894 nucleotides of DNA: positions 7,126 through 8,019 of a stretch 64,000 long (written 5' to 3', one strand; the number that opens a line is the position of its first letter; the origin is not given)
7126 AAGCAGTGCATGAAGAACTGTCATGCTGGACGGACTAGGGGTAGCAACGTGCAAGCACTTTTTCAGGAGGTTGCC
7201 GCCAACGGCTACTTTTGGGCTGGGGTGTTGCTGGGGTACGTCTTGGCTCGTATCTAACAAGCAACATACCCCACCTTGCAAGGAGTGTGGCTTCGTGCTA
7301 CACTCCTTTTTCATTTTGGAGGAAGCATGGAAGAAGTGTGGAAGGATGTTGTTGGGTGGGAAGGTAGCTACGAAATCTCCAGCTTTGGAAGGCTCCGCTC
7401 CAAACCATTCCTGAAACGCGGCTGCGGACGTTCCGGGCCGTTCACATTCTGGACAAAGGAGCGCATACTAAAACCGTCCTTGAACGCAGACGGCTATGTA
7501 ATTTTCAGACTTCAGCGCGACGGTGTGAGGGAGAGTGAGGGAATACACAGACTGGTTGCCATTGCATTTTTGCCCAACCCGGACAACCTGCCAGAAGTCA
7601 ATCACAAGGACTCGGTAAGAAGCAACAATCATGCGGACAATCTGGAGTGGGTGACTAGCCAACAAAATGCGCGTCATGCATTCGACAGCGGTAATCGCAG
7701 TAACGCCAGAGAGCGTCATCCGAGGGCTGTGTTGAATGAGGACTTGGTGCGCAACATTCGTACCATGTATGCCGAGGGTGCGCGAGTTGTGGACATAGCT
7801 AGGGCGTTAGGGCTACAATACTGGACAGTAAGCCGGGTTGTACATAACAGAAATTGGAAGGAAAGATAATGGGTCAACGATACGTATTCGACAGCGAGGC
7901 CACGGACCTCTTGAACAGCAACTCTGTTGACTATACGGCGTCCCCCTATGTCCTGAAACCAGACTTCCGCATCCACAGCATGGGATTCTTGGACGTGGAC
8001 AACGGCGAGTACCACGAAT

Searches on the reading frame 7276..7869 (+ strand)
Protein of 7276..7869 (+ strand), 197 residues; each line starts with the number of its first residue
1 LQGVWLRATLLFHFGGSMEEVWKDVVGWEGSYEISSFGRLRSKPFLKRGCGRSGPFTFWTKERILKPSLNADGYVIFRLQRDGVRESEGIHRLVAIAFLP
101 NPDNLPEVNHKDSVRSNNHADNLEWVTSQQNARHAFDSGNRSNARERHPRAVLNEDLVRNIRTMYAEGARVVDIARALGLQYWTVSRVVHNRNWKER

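Call 44: search_protein_families(library=pfam, proteins=[window:7276-7869:+], max_evalue=0.01)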
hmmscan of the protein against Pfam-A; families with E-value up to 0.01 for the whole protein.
window:7276-7869:+ (197 aa): 3 families
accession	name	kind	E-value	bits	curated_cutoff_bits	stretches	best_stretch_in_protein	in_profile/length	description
PF07463.16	NUMOD4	-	5.5e-15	55.8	23.4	1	20-79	1-48/49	NUMOD4 motif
PF13392.12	HNH_3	-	2.5e-09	37.1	24.8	1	90-133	3-46/46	HNH endonuclease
PF13936.12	HTH_38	-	0.00097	19.3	27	1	157-190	9-42/44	Helix-turn-helix domain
